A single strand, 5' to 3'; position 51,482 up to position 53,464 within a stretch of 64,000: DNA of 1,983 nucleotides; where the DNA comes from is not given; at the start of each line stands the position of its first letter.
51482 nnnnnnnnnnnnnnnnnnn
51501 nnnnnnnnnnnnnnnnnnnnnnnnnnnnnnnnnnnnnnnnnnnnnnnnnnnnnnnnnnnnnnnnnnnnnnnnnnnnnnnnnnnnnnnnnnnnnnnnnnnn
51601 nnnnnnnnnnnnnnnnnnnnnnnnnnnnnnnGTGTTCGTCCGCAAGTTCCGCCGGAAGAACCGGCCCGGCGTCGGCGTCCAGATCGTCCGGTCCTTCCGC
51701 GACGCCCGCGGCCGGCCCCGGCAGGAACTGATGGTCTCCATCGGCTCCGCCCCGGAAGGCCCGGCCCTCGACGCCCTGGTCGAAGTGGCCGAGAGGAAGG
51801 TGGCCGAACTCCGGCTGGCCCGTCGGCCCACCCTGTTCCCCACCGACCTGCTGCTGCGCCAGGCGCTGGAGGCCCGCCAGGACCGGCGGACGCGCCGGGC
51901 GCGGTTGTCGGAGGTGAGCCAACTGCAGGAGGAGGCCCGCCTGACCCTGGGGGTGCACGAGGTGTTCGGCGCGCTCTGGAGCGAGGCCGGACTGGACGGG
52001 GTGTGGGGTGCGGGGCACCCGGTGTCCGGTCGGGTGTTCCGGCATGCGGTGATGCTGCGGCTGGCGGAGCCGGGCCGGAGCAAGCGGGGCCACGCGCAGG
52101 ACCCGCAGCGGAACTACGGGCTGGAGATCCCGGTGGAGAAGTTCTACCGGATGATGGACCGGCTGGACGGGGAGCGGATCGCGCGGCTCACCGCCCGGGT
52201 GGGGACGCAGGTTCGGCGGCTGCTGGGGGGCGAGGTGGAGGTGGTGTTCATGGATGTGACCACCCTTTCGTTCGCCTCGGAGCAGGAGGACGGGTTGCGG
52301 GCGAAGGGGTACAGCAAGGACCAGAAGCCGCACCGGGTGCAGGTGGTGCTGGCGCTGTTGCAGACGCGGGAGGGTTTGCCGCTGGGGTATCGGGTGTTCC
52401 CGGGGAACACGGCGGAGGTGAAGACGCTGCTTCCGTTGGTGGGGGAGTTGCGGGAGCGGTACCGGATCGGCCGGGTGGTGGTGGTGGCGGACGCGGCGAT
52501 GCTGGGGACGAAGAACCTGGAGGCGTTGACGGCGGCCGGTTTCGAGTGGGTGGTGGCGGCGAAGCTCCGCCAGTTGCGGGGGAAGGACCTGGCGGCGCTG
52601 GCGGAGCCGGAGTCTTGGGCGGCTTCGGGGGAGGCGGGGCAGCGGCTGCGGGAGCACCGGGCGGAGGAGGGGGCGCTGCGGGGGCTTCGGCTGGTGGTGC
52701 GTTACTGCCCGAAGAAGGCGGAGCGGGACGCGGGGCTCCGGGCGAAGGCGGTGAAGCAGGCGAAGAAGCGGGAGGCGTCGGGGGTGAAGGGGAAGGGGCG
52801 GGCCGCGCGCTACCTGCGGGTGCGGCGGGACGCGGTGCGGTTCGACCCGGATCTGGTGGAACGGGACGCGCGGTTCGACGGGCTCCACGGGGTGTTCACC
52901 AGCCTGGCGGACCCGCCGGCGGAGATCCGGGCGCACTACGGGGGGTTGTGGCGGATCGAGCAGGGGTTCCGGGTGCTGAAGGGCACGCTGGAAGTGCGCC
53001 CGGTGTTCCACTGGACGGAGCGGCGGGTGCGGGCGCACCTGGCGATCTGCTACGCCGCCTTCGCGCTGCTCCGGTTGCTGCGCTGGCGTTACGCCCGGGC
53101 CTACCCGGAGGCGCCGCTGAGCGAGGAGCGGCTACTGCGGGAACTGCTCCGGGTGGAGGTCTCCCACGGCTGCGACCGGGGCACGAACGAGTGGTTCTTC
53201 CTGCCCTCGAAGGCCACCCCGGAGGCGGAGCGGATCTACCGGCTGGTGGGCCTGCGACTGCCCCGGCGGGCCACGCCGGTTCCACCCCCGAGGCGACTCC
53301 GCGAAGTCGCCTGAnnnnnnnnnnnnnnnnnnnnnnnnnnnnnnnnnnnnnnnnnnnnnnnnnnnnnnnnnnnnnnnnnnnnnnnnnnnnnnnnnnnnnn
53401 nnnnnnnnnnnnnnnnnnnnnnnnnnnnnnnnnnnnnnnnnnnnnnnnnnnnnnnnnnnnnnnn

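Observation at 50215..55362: IS1634-family element splits a two-module FtsX permease and generated a 601-bp target duplication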

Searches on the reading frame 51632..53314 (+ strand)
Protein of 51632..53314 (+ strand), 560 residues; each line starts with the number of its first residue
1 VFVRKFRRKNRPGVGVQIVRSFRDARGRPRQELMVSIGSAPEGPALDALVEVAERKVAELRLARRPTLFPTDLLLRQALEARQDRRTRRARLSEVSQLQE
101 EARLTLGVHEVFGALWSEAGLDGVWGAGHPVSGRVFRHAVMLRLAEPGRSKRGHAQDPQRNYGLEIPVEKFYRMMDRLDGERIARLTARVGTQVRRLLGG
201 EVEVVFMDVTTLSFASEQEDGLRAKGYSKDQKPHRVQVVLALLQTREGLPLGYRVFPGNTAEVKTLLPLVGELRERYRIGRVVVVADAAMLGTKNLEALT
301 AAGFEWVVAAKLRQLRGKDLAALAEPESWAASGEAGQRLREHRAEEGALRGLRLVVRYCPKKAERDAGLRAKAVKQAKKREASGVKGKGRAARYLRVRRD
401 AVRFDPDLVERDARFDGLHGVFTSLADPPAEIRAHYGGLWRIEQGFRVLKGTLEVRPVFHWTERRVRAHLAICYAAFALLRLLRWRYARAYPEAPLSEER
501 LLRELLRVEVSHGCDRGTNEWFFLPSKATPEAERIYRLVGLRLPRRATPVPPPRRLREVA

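Call 5: search_protein_families(library=pfam, proteins=[window:51632-53314:+], max_evalue=0.01)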
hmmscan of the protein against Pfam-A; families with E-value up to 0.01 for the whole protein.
window:51632-53314:+ (560 aa): 1 family
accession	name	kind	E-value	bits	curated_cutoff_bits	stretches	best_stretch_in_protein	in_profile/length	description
PF01609.27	DDE_Tnp_1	-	2.9e-17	63.5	23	1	203-476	5-197/200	Transposase DDE domain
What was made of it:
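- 51632..53314 (+): Transposase, 560 aa, intact. The candidate catalytic residues are D208, D287 and E443. PF01609 (call 5).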

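Call 6: search_protein_families(library=ncbifam, proteins=[window:51632-53314:+], max_evalue=0.01)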
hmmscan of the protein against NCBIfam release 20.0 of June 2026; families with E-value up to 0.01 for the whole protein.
window:51632-53314:+ (560 aa): 8 families
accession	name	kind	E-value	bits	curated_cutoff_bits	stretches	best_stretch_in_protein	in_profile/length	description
NF033559.2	transpos_IS1634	equivalog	4.5e-95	319.5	100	1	87-541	33-481/483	IS1634 family transposase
NF033592.1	transpos_IS4_1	equivalog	5.5e-12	45.4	115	1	172-483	70-331/332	IS4 family transposase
NF033539.1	transpos_IS1380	equivalog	1.6e-05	23.7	180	1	195-364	117-273/419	IS1380 family transposase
NF033551.1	transpos_IS1182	equivalog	4.3e-05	22.6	270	1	244-312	275-343/488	IS1182 family transposase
NF033540.2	transpos_IS701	equivalog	0.00018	20.9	150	1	270-484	172-363/363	IS701 family transposase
NF033580.1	transpos_IS5_3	equivalog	0.00031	20.4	110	1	200-312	87-202/258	IS5 family transposase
NF049999.1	transpos_IS701_3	equivalog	0.00061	18.8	170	1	425-487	302-364/412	IS701 family transposase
NF049921.1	transpos_IS701_2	equivalog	0.0033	16.9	250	1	432-486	239-293/318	IS701 family transposase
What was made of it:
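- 51632..53314 (+): NF033559 at 319.5 bits against a cutoff of 100 (call 6).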

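Call 8: find_encoding_contigs(protein=window:51632-53314:+, flank=10000, max_places=10)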
Protein window:51632-53314:+ (560 aa): no gene with exactly this product is on record in the collection.

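Call 10: find_related_loci(query=window:51632-53314:+, collection=genome_contigs, flank=4000)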
Query window:51632-53314:+ (560 aa) in genome_contigs; peptide patterns used: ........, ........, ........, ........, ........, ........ (x = any residue, [..] = any of these).
103 stretches matched a pattern; 50 encode a relative of the query (tblastn E <= 1e-3); 48 distinct loci.
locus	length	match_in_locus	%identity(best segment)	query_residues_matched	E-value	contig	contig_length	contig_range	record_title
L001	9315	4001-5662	51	1-556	2e-166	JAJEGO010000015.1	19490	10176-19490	MAG: Candidatus Dadabacteria bacterium isolate p16x57bins.17 k141_453465, whole genome shotgun sequence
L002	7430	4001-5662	50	1-556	1e-165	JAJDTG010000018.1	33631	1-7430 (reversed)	MAG: Candidatus Dadabacteria bacterium isolate jk18x11bins.6 k141_85769, whole genome shotgun sequence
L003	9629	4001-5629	48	1-547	1e-164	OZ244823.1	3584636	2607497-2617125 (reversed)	MAG: Rhodothermales bacterium isolate 9ce07578-5119-4228-8939-1a3e4132b483 genome assembly, chromosome: 1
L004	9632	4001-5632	49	1-545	6e-159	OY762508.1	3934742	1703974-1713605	MAG: Rhodothermales bacterium isolate 68d32973-4033-4094-87ac-516b823d41a0 genome assembly, chromosome: 1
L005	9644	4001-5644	48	1-556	4e-158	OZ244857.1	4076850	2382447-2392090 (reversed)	MAG: Rhodothermales bacterium isolate e2e955bd-55ea-4ae9-ac84-c634e8e550e8 genome assembly, chromosome: 1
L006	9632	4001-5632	49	1-545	7e-158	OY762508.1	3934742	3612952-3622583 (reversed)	MAG: Rhodothermales bacterium isolate 68d32973-4033-4094-87ac-516b823d41a0 genome assembly, chromosome: 1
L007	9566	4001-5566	47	13-538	3e-156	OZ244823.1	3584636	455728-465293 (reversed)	MAG: Rhodothermales bacterium isolate 9ce07578-5119-4228-8939-1a3e4132b483 genome assembly, chromosome: 1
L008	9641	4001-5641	49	1-550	6e-156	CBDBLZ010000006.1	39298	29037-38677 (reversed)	MAG: Rhodothermales bacterium isolate bc4e8e4a-a39f-4cf4-9061-a3e341673bca genome assembly, contig: contig_6, whole geno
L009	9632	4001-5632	45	1-548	5e-152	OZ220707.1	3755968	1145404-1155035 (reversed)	MAG: Rhodothermales bacterium isolate 73463979-71cf-475a-bf3e-fc0c682d52d1 genome assembly, chromosome: 1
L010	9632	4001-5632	45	1-548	5e-152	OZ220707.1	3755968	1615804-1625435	MAG: Rhodothermales bacterium isolate 73463979-71cf-475a-bf3e-fc0c682d52d1 genome assembly, chromosome: 1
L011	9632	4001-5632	45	1-548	5e-152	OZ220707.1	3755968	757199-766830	MAG: Rhodothermales bacterium isolate 73463979-71cf-475a-bf3e-fc0c682d52d1 genome assembly, chromosome: 1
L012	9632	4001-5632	45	1-548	5e-152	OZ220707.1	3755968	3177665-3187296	MAG: Rhodothermales bacterium isolate 73463979-71cf-475a-bf3e-fc0c682d52d1 genome assembly, chromosome: 1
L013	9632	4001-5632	45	1-548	5e-152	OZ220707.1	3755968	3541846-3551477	MAG: Rhodothermales bacterium isolate 73463979-71cf-475a-bf3e-fc0c682d52d1 genome assembly, chromosome: 1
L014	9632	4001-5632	45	1-548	5e-152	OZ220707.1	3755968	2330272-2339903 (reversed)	MAG: Rhodothermales bacterium isolate 73463979-71cf-475a-bf3e-fc0c682d52d1 genome assembly, chromosome: 1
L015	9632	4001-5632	45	1-548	5e-152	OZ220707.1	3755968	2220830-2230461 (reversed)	MAG: Rhodothermales bacterium isolate 73463979-71cf-475a-bf3e-fc0c682d52d1 genome assembly, chromosome: 1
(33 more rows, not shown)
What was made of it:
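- Tried and rejected: The nearest transposase hits there are at most 56% identical (call 10).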

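Call 25: find_homologous_proteins(query=window:51632-53314:+, max_evalue=1e-30)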
Query window:51632-53314:+ (560 aa): 602 proteins with E <= 1e-30 among 8000 candidates; the best 120 are listed.
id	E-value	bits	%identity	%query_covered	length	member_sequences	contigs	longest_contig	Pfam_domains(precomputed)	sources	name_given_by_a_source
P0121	0.0e+0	1204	98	100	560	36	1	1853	PF01609.28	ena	-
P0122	4.8e-246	836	72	99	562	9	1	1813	PF01609.28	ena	-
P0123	2.2e-208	712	62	99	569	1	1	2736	PF01609.28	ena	-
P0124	2.5e-182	626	58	99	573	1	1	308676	PF01609.28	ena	-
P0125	2.5e-180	619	57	99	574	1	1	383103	PF01609.28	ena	-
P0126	3.1e-180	619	57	99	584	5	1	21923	PF01609.28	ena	-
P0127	2.2e-178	612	57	99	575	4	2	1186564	PF01609.28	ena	-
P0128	2.3e-176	606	54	99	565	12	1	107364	PF01609.28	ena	-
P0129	2.7e-174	599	55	98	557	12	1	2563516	PF01609.28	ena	-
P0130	4.6e-174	598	55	98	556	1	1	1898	PF01609.28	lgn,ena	-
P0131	4.2e-173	595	55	98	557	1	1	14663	PF01609.28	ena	-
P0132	4.9e-172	592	55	96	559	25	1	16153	PF01609.28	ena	-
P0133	1.5e-171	590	53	99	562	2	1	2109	PF01609.28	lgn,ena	-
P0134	3.9e-171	589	53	99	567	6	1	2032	PF01609.28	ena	-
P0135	5.9e-171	588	54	99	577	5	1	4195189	PF01609.28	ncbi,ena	-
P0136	9.4e-171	587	54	98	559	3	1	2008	PF01609.28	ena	-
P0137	1.3e-170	587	51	99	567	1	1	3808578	PF01609.28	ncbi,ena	-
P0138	1.6e-170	587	55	98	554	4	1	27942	PF01609.28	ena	-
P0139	1.8e-167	577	53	98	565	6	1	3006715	PF01609.28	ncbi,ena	-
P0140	1.5e-166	573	51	99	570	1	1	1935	PF01609.28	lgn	-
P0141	7.0e-162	558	51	99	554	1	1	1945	PF01609.28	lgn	-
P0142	1.0e-161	557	50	99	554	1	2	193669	PF01609.28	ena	-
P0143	4.4e-161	555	51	99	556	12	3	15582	PF01609.28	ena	-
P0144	4.6e-161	555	50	98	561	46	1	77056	PF01609.28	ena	-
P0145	7.0e-161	555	51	99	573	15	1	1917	PF01609.28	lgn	-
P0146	2.4e-160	553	50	99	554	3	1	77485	PF01609.28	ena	-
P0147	8.4e-160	551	49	98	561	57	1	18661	PF01609.28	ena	-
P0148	1.7e-159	550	48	99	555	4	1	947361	PF01609.28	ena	-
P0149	1.7e-159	550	49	99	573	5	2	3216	PF01609.28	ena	-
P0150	1.7e-158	547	48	99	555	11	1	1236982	PF01609.28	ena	-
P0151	1.8e-158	547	49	99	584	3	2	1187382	PF01609.28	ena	-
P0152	5.5e-158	545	51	99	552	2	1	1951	PF01609.28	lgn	-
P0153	9.1e-158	544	49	98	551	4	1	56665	PF01609.28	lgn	-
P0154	9.2e-158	544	47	99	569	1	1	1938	PF01609.28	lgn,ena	-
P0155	9.8e-158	544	49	99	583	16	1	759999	PF01609.28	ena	-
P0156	3.9e-157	542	48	98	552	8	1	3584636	PF01609.28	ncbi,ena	-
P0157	6.2e-157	542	48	99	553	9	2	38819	PF01609.28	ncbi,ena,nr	ncbi:MAG: IS1634 family transposase [Rhodothermaceae bacterium]|nr:IS1634 family transposase [Rhodot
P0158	1.4e-156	541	49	97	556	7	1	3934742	PF01609.28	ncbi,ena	-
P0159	2.7e-156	540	49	98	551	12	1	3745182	PF01609.28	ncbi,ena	-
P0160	2.2e-155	537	47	99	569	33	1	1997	PF01609.28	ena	-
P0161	3.1e-155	536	49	98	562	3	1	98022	PF01609.28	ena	-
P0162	6.6e-155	535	48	98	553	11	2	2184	PF01609.28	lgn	-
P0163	1.0e-154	534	48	98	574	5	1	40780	PF01609.28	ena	-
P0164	1.8e-154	534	47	98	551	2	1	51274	PF01609.28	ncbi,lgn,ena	-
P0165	2.9e-154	533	49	98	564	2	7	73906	PF01609.28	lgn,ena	-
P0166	3.3e-154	533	47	99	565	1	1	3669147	PF01609.28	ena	-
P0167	5.0e-154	532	47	99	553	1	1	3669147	PF01609.28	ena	-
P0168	5.2e-154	532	47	99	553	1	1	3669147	PF01609.28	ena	-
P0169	5.3e-154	532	47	99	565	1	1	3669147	PF01609.28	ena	-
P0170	6.1e-154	532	47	99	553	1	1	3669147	PF01609.28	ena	-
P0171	9.3e-154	531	47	99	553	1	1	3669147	PF01609.28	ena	-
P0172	1.0e-153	531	47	99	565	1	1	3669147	PF01609.28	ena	-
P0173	1.2e-153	531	47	99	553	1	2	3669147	PF01609.28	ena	-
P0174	1.2e-153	531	48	97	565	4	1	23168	PF01609.28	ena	-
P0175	1.5e-153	531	47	99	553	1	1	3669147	PF01609.28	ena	-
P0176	1.9e-153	530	50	99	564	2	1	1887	PF01609.28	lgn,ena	-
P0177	2.1e-153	530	47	98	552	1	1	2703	PF01609.28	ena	-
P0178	2.1e-153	530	47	98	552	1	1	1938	PF01609.28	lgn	-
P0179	2.3e-153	530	47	98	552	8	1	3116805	PF01609.28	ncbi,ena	-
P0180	2.5e-153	530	48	98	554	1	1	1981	PF01609.28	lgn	-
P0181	2.9e-153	530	48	98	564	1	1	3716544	PF01609.28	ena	-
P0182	5.9e-153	529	47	99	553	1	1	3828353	PF01609.28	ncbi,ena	-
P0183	8.2e-153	528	49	98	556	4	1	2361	PF01609.28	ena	-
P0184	9.9e-153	528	47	98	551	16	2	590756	PF01609.28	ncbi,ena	-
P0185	1.1e-152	528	47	99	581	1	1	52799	PF01609.28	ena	-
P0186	1.5e-152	527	47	98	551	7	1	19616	PF01609.28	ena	-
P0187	1.7e-152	527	47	99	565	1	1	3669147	PF01609.28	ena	-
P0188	2.8e-152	526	47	98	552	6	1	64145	PF01609.28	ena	-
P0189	3.9e-152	526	46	99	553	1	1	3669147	PF01609.28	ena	-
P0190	3.9e-152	526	48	98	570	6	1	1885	PF01609.28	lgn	-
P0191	9.4e-152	525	47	99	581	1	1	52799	PF01609.28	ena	-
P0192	1.0e-151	525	47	99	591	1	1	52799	PF01609.28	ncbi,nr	ncbi:MAG: IS1634 family transposase [Rhodothermaceae bacterium]|nr:IS1634 family transposase [Rhodot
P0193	1.3e-151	524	48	98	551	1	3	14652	PF01609.28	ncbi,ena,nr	ncbi:MAG: IS1634 family transposase [Bacteroidota bacterium]|nr:IS1634 family transposase [Bacteroid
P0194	1.3e-151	524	46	99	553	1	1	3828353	PF01609.28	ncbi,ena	-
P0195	5.2e-151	522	46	99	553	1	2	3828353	PF01609.28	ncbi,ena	-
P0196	6.5e-151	522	47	98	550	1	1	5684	PF01609.28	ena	-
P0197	5.6e-150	519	46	98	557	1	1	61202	PF01609.28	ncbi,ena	-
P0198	1.8e-148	514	48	95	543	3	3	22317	PF01609.28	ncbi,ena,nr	ncbi:MAG: IS1634 family transposase [Rhodothermaceae bacterium]|nr:IS1634 family transposase [Rhodot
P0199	3.8e-148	513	47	98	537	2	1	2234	PF01609.28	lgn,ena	-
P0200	5.0e-148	512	46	98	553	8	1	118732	PF01609.28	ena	-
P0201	9.9e-147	508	46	99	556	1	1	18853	PF01609.28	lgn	-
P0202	1.2e-146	508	47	99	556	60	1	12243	PF01609.28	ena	-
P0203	4.9e-145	502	48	92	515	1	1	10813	PF01609.28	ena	-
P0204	2.6e-143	497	46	98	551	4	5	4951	PF01609.28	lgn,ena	-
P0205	5.3e-143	496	46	98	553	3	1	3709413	PF01609.28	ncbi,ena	-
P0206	3.1e-142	493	51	99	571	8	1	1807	PF01609.28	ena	-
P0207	4.4e-142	493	46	98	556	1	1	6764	PF01609.28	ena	-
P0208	9.5e-139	482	46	99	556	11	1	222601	PF01609.28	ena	-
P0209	1.2e-138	481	49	88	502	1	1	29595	PF01609.28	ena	-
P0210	1.9e-138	481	47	92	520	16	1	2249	PF01609.28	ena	-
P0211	8.6e-138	479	45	98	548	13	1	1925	PF01609.28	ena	-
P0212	1.1e-137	478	51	94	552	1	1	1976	PF01609.28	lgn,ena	-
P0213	3.9e-136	473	46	90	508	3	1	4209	PF01609.28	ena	-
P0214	4.2e-136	473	49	99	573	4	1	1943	PF01609.28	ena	-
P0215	1.1e-135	472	49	99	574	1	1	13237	PF01609.28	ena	-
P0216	3.1e-135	470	46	91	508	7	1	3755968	PF01609.28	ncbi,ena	-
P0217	6.9e-135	469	56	72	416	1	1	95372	PF01609.28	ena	-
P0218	2.4e-133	464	46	98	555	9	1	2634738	PF01609.28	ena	-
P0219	2.5e-133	464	56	75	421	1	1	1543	PF01609.28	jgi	-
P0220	2.4e-132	461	45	94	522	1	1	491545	PF01609.28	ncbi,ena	-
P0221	1.2e-131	458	47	90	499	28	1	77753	PF01609.28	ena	-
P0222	1.8e-131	458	45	91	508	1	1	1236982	PF01609.28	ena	-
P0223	2.0e-131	458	44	98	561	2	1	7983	PF01609.28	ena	-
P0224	1.0e-125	439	48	84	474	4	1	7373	PF01609.28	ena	-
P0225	2.6e-123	431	45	96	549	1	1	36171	PF01609.28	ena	-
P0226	2.6e-122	427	43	99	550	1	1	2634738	PF01609.28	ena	-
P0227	2.6e-119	418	44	96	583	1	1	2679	PF01609.28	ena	-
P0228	5.3e-118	413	41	99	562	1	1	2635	PF01609.28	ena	-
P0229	4.2e-113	397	50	69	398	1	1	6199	PF01609.28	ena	-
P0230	1.1e-112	396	44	98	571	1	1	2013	PF01609.28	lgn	-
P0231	3.1e-112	394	48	70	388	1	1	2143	PF01609.28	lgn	-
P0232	1.6e-107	379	53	63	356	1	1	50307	PF01609.28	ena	-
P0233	3.9e-107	377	57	60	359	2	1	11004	PF01609.28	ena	-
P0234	1.0e-105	373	50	66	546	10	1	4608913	PF01609.28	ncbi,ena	-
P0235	2.6e-105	371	41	96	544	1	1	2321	PF01609.28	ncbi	-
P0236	2.5e-100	355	41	97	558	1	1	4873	PF01609.28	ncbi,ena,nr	ncbi:MAG: IS1634 family transposase [Rhodospirillaceae bacterium]|nr:IS1634 family transposase [Rhod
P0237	4.1e-100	354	39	96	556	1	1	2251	PF13701.13,PF01609.28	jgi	jgi:transposase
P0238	5.0e-100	354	41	97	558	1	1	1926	PF01609.28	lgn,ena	-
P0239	1.3e-99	353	42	97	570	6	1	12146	PF01609.28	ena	-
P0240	1.8e-99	352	42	97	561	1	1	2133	PF01609.28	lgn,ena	-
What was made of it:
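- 51632..53314 (+): A 98%-identical, 36-member cluster of the same length exists (call 25).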

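Call 31: list_cluster_members(proteins=[P0001, P0009, P0018, P0025, P0121, P0135, P0137, P0139])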
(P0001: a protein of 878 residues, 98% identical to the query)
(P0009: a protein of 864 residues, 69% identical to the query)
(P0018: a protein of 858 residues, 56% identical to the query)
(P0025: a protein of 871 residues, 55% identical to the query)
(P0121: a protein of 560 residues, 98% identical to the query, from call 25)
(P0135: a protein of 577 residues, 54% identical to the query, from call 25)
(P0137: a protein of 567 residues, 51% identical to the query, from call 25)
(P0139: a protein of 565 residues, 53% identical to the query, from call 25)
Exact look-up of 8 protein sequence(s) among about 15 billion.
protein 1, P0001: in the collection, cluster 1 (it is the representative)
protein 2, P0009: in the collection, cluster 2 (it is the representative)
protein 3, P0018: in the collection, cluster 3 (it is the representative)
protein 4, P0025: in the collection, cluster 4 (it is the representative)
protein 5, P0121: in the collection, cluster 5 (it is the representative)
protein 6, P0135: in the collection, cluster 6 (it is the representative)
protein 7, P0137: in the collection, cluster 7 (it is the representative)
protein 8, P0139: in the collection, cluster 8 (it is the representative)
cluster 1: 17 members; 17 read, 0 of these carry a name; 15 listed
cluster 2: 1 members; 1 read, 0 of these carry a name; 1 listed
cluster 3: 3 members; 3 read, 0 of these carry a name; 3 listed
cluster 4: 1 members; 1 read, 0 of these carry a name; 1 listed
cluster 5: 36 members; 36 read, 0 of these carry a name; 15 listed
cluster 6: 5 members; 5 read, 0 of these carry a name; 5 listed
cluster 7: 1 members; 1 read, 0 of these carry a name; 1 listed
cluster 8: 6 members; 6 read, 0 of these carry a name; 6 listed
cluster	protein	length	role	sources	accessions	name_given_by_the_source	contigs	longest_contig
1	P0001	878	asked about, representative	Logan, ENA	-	-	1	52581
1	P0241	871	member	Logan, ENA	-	-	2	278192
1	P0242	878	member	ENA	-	-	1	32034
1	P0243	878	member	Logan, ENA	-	-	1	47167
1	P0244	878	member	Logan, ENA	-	-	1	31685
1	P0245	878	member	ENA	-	-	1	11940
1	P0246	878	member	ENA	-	-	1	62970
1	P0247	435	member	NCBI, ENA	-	-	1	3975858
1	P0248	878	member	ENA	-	-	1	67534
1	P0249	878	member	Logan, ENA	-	-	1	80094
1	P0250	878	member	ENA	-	-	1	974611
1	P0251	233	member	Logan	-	-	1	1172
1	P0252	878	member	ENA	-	-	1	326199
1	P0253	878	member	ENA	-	-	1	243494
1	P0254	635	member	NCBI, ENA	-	-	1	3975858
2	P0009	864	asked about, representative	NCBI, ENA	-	-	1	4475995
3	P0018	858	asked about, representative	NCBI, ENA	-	-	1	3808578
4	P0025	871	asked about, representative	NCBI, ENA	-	-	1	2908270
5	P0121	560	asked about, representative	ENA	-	-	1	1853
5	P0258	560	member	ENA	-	-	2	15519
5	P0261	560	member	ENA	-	-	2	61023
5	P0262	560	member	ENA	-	-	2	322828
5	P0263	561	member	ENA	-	-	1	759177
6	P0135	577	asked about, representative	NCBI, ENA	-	-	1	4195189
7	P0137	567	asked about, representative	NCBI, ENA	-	-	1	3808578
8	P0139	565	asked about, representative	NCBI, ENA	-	-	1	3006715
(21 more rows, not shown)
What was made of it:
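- Copies of this IS often assemble as isolated contigs of about 1.9 kb in short-read data (calls 25 and 31). Both fragments were called on a 3,975,858-bp contig (call 31).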

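Call 34: find_encoding_contigs(protein=P0254, flank=3000, max_places=5)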
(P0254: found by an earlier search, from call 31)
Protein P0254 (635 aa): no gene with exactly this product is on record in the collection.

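Call 35: find_encoding_contigs(protein=window:51632-53311:+, flank=5000, max_places=10)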
Protein seq(560 aa) (560 aa): no gene with exactly this product is on record in the collection.

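Call 36: find_encoding_contigs(protein=P0262, flank=5000, max_places=10)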
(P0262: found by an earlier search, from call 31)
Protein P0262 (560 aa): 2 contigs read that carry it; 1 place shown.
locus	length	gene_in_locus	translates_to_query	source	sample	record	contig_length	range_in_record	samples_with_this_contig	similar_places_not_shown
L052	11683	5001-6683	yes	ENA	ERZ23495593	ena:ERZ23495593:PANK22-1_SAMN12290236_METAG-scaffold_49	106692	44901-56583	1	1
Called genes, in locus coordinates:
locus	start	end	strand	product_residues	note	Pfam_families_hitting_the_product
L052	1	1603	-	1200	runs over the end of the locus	PF01381:HTH_3, PF13560:HTH_31, PF00176:SNF2-rel_dom (weak), PF04851:ResIII (weak), PF00271:Helicase_C, PF13020:NOV_C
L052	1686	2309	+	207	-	-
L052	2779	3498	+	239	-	PF07505:DUF5131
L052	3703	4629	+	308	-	PF13620:CarboxypepD_reg, PF13715:CarbopepD_reg_2 (weak), PF00515:TPR_1 (faint), PF13432:TPR_16, PF14559:TPR_19 (weak), PF13424:TPR_12 (weak), PF13432:TPR_16, PF14559:TPR_19 (weak), +11 more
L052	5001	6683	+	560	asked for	PF01609:DDE_Tnp_1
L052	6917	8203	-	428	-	PF02403:Seryl_tRNA_N, PF00587:tRNA-synt_2b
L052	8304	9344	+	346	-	-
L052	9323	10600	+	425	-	PF17767:NAPRTase_N, PF04095:NAPRTase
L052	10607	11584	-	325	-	PF02899:Phage_int_SAM_1, PF00589:Phage_integrase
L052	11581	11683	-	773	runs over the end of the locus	PF01751:Toprim, PF01131:Topoisom_bac, PF01396:Zn_ribbon_Top1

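Call 39: find_encoding_contigs(protein=P0263, flank=5000, max_places=10)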
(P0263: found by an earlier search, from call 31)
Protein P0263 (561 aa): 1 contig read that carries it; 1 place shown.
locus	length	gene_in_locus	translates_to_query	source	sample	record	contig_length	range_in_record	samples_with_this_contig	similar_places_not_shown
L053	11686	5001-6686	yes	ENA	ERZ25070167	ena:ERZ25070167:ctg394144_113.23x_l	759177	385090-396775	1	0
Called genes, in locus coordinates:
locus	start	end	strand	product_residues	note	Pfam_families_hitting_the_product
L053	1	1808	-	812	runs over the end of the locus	PF13620:CarboxypepD_reg, PF07715:Plug, PF00593:TonB_dep_Rec_b-barrel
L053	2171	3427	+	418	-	PF00162:PGK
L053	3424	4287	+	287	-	PF00121:TIM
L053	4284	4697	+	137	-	PF03840:SecG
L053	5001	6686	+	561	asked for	PF01609:DDE_Tnp_1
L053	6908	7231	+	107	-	-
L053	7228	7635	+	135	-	PF01850:PIN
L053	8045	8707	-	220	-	PF01209:Ubie_methyltran, PF13489:Methyltransf_23, PF13847:Methyltransf_31, PF08241:Methyltransf_11, PF08242:Methyltransf_12, PF13649:Methyltransf_25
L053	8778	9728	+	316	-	PF00850:Hist_deacetyl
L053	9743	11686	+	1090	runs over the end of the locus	PF14870:PSII_BNR (faint), PF02012:BNR (faint), PF15899:BNR_6 (faint), PF15902:Sortilin-Vps10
